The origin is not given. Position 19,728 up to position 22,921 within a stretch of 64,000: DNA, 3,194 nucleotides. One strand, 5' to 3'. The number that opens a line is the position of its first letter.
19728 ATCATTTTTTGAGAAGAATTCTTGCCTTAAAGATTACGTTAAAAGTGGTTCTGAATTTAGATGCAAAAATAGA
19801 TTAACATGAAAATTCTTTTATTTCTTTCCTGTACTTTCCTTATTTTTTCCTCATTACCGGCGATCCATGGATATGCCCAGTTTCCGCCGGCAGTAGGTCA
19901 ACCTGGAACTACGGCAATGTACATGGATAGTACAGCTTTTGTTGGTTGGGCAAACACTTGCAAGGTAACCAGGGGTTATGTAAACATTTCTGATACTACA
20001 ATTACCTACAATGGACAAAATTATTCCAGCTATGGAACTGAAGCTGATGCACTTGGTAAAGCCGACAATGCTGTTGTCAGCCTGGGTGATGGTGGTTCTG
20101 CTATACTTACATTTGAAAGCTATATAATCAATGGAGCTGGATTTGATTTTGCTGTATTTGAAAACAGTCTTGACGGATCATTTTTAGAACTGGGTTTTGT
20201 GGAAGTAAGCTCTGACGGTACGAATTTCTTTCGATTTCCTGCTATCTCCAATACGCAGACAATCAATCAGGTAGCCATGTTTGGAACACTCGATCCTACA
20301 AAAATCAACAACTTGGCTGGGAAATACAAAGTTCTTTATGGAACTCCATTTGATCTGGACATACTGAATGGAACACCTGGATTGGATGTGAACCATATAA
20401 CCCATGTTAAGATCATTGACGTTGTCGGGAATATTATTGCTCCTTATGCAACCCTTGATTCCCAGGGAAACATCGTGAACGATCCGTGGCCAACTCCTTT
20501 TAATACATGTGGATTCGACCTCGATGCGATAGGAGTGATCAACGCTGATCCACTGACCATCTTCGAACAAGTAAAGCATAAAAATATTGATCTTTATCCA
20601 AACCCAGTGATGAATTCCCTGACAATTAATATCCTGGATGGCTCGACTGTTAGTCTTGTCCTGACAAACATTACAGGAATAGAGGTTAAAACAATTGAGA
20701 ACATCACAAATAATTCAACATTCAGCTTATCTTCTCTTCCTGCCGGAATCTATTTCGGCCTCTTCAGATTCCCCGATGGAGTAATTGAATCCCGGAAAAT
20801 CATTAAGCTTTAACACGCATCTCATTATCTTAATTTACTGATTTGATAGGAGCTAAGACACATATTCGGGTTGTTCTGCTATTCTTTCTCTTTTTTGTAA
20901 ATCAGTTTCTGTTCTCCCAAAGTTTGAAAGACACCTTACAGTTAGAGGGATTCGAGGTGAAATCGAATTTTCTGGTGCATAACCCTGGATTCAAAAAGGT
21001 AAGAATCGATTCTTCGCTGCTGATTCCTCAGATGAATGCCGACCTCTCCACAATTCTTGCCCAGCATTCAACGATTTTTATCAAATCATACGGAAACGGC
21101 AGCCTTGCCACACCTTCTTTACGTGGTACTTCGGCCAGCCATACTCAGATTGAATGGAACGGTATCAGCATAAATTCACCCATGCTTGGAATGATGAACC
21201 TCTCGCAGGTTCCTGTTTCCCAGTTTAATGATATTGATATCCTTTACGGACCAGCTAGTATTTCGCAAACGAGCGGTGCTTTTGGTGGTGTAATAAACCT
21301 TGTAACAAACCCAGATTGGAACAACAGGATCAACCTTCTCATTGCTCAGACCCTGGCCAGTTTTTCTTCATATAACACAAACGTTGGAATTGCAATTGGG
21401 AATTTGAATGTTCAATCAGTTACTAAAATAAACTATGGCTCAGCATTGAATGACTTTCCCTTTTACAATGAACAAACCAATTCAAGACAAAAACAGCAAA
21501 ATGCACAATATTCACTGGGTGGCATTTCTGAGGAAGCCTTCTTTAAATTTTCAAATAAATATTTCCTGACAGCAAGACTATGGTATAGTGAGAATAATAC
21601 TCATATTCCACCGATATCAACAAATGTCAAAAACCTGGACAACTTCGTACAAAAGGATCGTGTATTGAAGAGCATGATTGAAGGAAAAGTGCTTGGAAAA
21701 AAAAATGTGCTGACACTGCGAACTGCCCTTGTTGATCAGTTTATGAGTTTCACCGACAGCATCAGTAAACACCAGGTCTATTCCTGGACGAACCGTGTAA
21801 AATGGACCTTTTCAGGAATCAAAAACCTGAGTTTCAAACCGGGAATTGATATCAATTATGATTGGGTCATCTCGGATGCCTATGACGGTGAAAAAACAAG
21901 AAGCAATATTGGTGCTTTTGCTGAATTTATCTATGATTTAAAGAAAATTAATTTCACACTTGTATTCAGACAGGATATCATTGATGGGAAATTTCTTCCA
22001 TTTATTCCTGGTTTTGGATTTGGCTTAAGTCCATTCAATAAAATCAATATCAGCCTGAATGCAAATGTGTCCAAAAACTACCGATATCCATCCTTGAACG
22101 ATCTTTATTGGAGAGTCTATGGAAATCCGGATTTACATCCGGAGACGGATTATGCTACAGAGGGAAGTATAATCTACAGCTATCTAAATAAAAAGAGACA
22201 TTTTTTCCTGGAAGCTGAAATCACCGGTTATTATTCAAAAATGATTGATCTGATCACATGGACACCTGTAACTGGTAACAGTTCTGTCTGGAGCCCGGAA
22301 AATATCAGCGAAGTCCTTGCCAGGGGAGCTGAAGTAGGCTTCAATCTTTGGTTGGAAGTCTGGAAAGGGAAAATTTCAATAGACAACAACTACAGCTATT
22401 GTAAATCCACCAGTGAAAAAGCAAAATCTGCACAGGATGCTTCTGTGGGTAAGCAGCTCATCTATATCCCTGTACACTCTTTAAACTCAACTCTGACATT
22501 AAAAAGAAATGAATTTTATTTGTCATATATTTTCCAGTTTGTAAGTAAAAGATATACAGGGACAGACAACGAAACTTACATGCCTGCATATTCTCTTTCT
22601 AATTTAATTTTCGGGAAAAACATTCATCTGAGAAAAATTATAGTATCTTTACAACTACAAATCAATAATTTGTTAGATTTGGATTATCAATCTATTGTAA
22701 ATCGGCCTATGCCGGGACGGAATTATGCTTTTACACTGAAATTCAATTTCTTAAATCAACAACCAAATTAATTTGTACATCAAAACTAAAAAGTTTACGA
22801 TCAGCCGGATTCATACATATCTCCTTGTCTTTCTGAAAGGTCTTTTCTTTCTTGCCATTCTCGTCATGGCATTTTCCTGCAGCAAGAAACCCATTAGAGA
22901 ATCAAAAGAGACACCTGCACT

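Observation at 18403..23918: TonB-dependent receptor operon whose partner surface proteins are T9SS cargo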

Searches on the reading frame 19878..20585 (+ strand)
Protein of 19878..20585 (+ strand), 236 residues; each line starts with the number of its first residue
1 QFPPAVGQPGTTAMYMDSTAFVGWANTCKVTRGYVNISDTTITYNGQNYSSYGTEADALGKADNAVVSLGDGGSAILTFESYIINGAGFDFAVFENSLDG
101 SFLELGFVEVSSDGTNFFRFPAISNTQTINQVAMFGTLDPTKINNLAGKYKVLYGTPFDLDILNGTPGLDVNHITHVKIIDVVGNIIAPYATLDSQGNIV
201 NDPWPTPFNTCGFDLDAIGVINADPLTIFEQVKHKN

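Call 40: search_protein_representatives(protein=window:19878-20585:+)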
Query: 236 residues. Proteins with E-value up to 0.001 (for the whole library): 1878; up to 1e-10: 1442; up to 1e-30: 749. The best 150 are listed.
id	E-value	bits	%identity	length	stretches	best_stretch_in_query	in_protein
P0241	2.0e-112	390.7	49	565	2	1-224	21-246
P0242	1.5e-85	302.7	62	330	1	1-225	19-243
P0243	3.8e-82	291.6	58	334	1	1-231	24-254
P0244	4.9e-81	287.9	62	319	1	1-230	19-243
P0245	2.7e-80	285.5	55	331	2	1-225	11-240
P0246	2.9e-78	278.8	58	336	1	1-224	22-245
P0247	5.0e-78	278.1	58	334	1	1-222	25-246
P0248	7.9e-78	277.4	61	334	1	1-229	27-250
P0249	1.5e-77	276.6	59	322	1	1-231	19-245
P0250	4.0e-77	275.1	58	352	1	1-228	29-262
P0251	6.6e-76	271.1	57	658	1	2-224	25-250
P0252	7.8e-76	270.9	63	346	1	1-222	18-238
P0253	7.9e-76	270.9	61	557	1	2-228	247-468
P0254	1.1e-75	270.4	59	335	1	1-226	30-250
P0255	1.2e-75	270.3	59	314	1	1-224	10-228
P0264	3.4e-72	259.0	58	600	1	2-231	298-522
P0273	7.9e-71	254.5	61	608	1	2-224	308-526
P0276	2.0e-70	253.2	63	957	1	2-222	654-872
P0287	1.1e-68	247.5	54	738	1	2-230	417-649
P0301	2.0e-67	243.3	58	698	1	2-224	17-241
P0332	4.6e-65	235.7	54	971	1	2-224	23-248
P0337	9.2e-65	234.7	57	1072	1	4-224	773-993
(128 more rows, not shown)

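Call 41: search_protein_families(library=pfam, proteins=[P0241, P0251, P0253, P0264, P0273, P0276, P0287, P0301, P0337, P0332], max_evalue=0.001)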
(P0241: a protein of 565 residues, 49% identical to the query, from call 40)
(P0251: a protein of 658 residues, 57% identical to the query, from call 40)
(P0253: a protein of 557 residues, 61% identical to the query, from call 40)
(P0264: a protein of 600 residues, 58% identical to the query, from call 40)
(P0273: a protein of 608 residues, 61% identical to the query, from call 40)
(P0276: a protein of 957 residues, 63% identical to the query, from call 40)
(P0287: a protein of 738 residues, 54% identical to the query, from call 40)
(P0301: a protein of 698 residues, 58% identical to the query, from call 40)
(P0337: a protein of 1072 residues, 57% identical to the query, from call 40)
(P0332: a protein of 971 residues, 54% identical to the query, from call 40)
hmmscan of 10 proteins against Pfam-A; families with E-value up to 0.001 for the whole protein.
P0241 (565 aa): 3 families
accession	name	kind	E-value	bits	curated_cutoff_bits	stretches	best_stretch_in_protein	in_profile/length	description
PF18962.6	Por_Secre_tail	-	1.2e-13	51.6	27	1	496-560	1-71/75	Secretion system C-terminal sorting domain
PF15863.10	EELM2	-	0.00046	20.7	27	0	425-469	122-167/170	Extended EGL-27 and MTA1 homology domain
PF22411.1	Mre11_2nd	-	0.00087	19.6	27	0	173-199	34-55/59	Mre11 nuclease, second domain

P0251 (658 aa): 2 families
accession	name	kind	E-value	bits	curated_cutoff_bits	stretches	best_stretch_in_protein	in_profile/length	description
PF14717.12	DUF4465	-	7.8e-52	176.6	25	1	292-476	2-176/176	Domain of unknown function (DUF4465)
PF18962.6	Por_Secre_tail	-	1.3e-11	45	27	1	589-656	1-74/75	Secretion system C-terminal sorting domain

P0253 (557 aa): 2 families
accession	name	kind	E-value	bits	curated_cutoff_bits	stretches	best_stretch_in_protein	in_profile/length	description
PF14717.12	DUF4465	-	4.3e-50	170.9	25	1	67-239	3-176/176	Domain of unknown function (DUF4465)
PF18962.6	Por_Secre_tail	-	4.6e-10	40.1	27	1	481-555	2-75/75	Secretion system C-terminal sorting domain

P0264 (600 aa): 1 family
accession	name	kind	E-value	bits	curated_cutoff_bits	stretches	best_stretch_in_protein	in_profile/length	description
PF18962.6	Por_Secre_tail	-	1.3e-10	41.8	27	1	532-598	1-75/75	Secretion system C-terminal sorting domain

P0273 (608 aa): 1 family
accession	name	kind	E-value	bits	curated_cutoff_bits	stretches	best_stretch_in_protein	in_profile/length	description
PF18962.6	Por_Secre_tail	-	8.3e-12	45.7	27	1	540-606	2-75/75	Secretion system C-terminal sorting domain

P0276 (957 aa): 2 families
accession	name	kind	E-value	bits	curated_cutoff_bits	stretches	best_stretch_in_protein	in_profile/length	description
PF14478.12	DUF4430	-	2.6e-15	57.1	23.8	1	89-162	7-71/72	Domain of unknown function (DUF4430)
PF18962.6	Por_Secre_tail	-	2.1e-11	44.4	27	1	890-954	1-74/75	Secretion system C-terminal sorting domain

P0287 (738 aa): 0 families

P0301 (698 aa): 1 family
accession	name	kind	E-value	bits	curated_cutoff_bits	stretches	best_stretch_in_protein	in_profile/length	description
PF07494.17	Reg_prop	-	0.00045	20.5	20.4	0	458-473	8-23/24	Two component regulator propeller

P0337 (1072 aa): 2 families
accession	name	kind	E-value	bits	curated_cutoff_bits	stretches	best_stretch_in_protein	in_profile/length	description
PF18962.6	Por_Secre_tail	-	1.8e-08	35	27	1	1007-1072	1-72/75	Secretion system C-terminal sorting domain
PF14478.12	DUF4430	-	2.8e-06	28.1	23.8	0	697-731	34-68/72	Domain of unknown function (DUF4430)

P0332 (971 aa): 2 families
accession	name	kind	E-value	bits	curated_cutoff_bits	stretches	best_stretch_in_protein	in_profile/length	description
PF14717.12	DUF4465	-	2.5e-109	363.9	25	2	290-475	2-176/176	Domain of unknown function (DUF4465)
PF18962.6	Por_Secre_tail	-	3.8e-14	53.2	27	1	902-970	1-75/75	Secretion system C-terminal sorting domain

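Call 49: predict_structure(alignment_id=A4)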
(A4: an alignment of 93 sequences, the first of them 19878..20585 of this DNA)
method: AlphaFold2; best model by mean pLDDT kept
length: 236 residues; sequences in the alignment: 93
mean_pLDDT: 96.1   pTM: 0.92
mean pLDDT of the five models: 96.1, 95.9, 95.9, 95.4, 94.8
residues with pLDDT >= 90: 219; 70-90: 14; 50-70: 2; < 50: 1
segments of 3 or more residues with pLDDT < 50: none
pLDDT, mean of each block of 10 residues (from residue 1): 96 98 98 98 97 98 98 98 98 94 97 98 97 97 98 98 98 98 98 98 96 98 84 66
secondary structure, 60 per line:
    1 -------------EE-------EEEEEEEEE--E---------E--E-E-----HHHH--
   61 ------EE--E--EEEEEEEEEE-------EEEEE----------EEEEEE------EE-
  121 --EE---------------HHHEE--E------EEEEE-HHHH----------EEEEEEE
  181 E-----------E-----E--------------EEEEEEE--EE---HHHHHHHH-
elements in order: E23-31 H55-58 E74-83 E91-95 E106-111 E154-158 H160-163 E174-181 E214-220 H228-235

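Call 53: fold_search(model_id=the predicted structure, library=pdb)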
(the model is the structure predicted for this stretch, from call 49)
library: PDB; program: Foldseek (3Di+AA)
matches with E <= 10: 696; with E <= 0.001: 0
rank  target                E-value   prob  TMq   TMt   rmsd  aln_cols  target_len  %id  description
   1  8blw_B                1.3e-03  1.00  0.44  0.18  11.4       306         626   14  Vitamin B12 transporter BtuB1 with lipoprotein BtuG1 from B. theta (released 2023-08-16)
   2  2jda_B                1.4e-03  1.00  0.38  0.59   7.7       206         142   10  Structure of a pectin binding carbohydrate binding module determined in an monoclinic crystal form. (released 2007-01-16)
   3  8ttq_A                4.7e-03  0.97  0.32  0.15  10.8       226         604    9  Cryo-EM structure of the inner MKLN1 dimer from an autoinhibited MKLN1 tetramer (released 2024-09-11)
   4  7nsn_A                6.3e-03  0.90  0.32  0.07  16.3       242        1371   11  Multi-domain GH92 alpha-1,2-mannosidase from Neobacillus novalis: mannoimidazole complex (released 2022-09-21)
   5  8auw_A                6.6e-03  0.77  0.28  0.03  11.7       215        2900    8  Cryo-EM structure of human BIRC6 in complex with SMAC. (released 2023-02-15)
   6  7ou8_AAA              7.8e-03  0.92  0.29  0.11   8.4       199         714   12  Human O-GlcNAc hydrolase in complex with DNJNAc-thiazolidines (released 2022-04-13)
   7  8pfe_C                8.3e-03  0.93  0.31  0.44   9.4       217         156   10  Crystal Structure of an Hexavariant of the b1 Domain of Human Neuropilin-1 in Complex with the KDKPPR Peptide (released 2023-08-02)
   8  4a3z                  8.8e-03  0.99  0.36  0.57   7.1       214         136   10  CpGH89CBM32-4 (seleno-methionine labeled) produced by Clostridium perfringens (released 2012-04-04)
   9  4a44                  8.8e-03  0.98  0.31  0.47   6.3       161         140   17  CpGH89CBM32-5, from Clostridium perfringens, in complex with the Tn Antigen (released 2012-04-04)
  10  8auk_A                9.8e-03  0.92  0.34  0.04  10.6       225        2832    9  Cryo-EM structure of human BIRC6 in complex with HTRA2. (released 2023-02-15)
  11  5fl1_A                9.8e-03  0.90  0.27  0.10   9.8       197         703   10  Structure of a hydrolase with an inhibitor (released 2016-08-31)
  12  5zu6                  1.0e-02  0.97  0.36  0.51   8.1       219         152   13  A CBM32 derived from alginate lyase B (AlyB-OU02) (released 2018-06-20)
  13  3nng_A                1.0e-02  0.92  0.33  0.46   8.6       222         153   11  Crystal structure of the F5/8 type C domain of Q5LFR2_BACFN protein from Bacteroides fragilis. Northeast Structural Ge (released 2010-08-18)
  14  5l9u_L                1.1e-02  0.90  0.30  0.37  10.6       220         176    7  Model of human Anaphase-promoting complex/Cyclosome (APC/C-CDH1) with a cross linked Ubiquitin variant-substrate-UBE2C (released 2016-09-14)
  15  8ttq_B                1.1e-02  0.89  0.29  0.13  11.7       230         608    9  Cryo-EM structure of the inner MKLN1 dimer from an autoinhibited MKLN1 tetramer (released 2024-09-11)
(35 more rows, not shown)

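Call 55: search_solved_structures(query=A4, max_evalue=10, show_alignments=3)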
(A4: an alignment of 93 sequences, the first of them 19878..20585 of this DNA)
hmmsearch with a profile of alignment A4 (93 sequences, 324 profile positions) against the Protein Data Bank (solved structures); distinct sequences matched with E-value up to 10: 12.
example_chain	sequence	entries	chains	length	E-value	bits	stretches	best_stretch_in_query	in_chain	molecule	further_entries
8glk_D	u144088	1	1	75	3.1e-07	32.8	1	251-323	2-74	Endonuclease I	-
7pzj_A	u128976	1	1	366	2.1e-06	30.1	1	245-320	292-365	Lipase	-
5jvk_A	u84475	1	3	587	1.5e-05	27.2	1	235-324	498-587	Uncharacterized protein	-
8glj_D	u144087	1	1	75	1.9e-05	26.9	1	251-323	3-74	Por secretion system C-terminal sorting domain-containing protein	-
9whd_A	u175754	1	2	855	5e-05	25.5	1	242-323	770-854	GH167 glycoside hydrolase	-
8h97_A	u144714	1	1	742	0.0029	19.8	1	245-320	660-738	Beta-agarase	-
5uyt_A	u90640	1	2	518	0.0057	18.8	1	247-320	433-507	Ice-binding protein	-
8qb1_A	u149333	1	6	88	0.019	17.1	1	257-323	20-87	Mirolase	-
4r9n_A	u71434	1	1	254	0.23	13.5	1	169-212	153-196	Lmo0547 protein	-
5hfs_A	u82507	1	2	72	0.51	12.4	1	264-323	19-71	Gingipain R2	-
7pq4_A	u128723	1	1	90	0.56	12.2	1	262-323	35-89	Arginine-specific cysteine proteinase (Arg-gingipain)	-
2p61_A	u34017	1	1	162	0.86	11.6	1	115-169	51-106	Hypothetical protein TM_1646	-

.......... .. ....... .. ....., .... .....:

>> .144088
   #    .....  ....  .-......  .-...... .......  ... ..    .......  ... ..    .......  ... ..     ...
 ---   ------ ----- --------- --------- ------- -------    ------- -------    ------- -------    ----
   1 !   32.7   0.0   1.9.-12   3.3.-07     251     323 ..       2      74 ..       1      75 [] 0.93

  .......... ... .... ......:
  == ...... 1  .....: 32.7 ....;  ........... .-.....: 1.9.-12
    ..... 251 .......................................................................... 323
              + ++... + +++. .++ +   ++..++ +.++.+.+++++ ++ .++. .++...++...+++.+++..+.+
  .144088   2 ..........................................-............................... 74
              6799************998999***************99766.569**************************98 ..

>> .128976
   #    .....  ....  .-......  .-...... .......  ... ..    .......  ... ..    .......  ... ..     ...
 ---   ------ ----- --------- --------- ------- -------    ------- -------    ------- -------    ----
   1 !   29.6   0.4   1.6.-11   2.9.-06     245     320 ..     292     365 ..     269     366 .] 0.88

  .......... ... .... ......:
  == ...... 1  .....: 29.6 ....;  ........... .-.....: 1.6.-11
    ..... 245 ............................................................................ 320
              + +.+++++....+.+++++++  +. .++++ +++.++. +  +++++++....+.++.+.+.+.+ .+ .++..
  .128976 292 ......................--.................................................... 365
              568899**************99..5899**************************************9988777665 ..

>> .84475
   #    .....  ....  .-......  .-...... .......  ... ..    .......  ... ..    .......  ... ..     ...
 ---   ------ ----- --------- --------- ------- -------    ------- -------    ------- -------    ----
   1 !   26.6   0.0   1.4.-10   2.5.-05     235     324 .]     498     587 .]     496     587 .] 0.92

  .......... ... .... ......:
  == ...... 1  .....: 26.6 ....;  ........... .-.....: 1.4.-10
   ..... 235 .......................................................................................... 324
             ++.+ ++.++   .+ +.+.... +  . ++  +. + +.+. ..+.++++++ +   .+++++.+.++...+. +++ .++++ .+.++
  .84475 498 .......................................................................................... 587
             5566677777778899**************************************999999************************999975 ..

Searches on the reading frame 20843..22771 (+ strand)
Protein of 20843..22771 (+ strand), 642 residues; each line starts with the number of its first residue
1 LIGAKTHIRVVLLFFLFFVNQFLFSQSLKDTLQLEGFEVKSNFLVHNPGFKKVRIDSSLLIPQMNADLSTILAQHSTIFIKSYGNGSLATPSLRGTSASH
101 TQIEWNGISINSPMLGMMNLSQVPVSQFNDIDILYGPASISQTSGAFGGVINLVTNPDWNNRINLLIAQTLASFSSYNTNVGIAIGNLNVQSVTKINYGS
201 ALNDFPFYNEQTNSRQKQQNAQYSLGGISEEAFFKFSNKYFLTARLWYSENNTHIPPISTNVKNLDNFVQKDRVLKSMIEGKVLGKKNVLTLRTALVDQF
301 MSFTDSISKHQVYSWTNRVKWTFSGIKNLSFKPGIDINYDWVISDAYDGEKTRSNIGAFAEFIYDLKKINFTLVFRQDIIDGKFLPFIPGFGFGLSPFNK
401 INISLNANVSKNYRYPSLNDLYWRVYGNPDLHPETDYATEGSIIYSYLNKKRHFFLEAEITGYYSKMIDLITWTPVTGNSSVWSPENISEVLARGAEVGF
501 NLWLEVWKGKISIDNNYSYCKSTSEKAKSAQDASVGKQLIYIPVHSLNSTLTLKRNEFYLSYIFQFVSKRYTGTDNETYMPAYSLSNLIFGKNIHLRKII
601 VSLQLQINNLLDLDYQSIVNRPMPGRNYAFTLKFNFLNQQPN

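Call 3: search_protein_families(library=pfam, proteins=[window:20843-22771:+], max_evalue=0.1)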
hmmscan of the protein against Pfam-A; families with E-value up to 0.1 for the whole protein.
window:20843-22771:+ (642 aa): 1 family
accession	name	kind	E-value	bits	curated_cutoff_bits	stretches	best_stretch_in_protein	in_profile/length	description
PF07715.20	Plug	-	9.4e-11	42.6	23.9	1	63-150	20-107/107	TonB-dependent Receptor Plug Domain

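Call 4: search_protein_families(library=ncbifam, proteins=[window:20843-22771:+], max_evalue=0.1)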
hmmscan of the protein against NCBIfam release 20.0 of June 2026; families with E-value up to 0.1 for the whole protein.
window:20843-22771:+ (642 aa): 18 families
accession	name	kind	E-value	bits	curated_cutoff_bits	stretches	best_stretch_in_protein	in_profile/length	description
TIGR01779.1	TonB-B12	equivalog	5e-32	111.2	599.7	1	81-636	79-614/614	TonB-dependent vitamin B12 receptor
NF007926.1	PRK10641.1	equivalog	8.6e-18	64.2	836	2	81-197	78-195/617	TonB-dependent vitamin B12 receptor BtuB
TIGR01785.1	TonB-hemin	subfamily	5.4e-13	48.3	316.85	2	425-636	460-677/677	TonB-dependent heme/hemoglobin receptor family protein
TIGR01786.1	TonB-hemlactrns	subfamily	2e-11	43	323.75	2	386-636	437-719/719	TonB-dependent hemoglobin/transferrin/lactoferrin family receptor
NF049947.1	TonB_dep_PCPU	exception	4.1e-11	41.8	800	1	403-636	456-685/685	TonB-dependent receptor, PCPU motif-type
NF049945.1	TonB_dep_FCYXU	equivalog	2.8e-10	39.5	825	1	92-180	99-191/697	TonB-dependent receptor, FCYXU motif-type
NF010012.0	PRK13486.1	equivalog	3.8e-09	35.5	924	2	425-562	464-587/696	TonB-dependent receptor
NF049946.1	TonB_dep_CU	exception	4.2e-09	35.3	700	1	361-636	424-682/683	TonB-dependent receptor, CU motif-type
NF010010.0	PRK13483.1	equivalog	3.3e-08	32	927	2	425-615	449-638/660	ligand-gated channel protein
NF010048.1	PRK13524.1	subfamily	1.5e-07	30.3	493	1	123-157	143-177/744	FepA family TonB-dependent siderophore receptor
NF050067.1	TonBEntbctnRecCfrA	equivalog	1.7e-07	30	1200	2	423-635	469-682/698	TonB-dependent ferric enterobactin receptor CfrA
NF010011.0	PRK13484.1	equivalog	2e-07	29.6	1197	2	425-573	464-607/682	IreA family TonB-dependent siderophore receptor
NF010038.0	PRK13513.1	equivalog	6.8e-07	28.2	942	2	425-636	445-659/659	ligand-gated channel protein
NF038079.1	TonB_sider_MxcH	equivalog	6.8e-07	27.7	925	1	64-221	147-305/792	TonB-dependent siderophore myxochelin receptor MxcH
NF041535.1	TonB_rec_PqqU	equivalog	4.6e-06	25.2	1200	2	486-634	515-671/676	TonB-dependent receptor PqqU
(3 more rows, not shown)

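Call 8: search_solved_structures(query=window:20843-22771:+, max_evalue=0.001)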
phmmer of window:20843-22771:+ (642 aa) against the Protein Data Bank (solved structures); distinct sequences matched with E-value up to 0.001: 10.
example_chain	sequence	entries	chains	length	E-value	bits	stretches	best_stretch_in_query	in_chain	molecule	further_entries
8bmx_C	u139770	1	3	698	1.7e-70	241.6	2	369-630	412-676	Putative TonB-linked outer membrane receptor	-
8p98_A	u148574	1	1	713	5.5e-67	230.1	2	366-632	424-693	Vitamin B12 transporter BtuB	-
8p97_A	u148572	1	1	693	5.8e-67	230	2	366-632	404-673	TonB-dependent receptor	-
8blw_A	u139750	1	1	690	1.4e-25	93.3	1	387-633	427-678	Vitamin B12 transporter BtuB1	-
3rgm_A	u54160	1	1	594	6.7e-10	41.5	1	81-159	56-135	Vitamin B12 transporter BtuB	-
2gsk_A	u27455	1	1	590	1e-09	40.9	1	81-159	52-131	Vitamin B12 transporter btuB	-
1nqe_A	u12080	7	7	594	1.1e-09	40.8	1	81-159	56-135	Vitamin B12 receptor | Vitamin B12 transporter btuB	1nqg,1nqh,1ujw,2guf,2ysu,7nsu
3m8b_A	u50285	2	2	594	1.1e-09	40.8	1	81-159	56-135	Vitamin B12 transporter btuB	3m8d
3rgn_A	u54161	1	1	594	1.1e-09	40.8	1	81-159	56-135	Vitamin B12 transporter BtuB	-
1nqf_A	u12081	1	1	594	2.2e-09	39.8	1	81-159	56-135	Vitamin B12 receptor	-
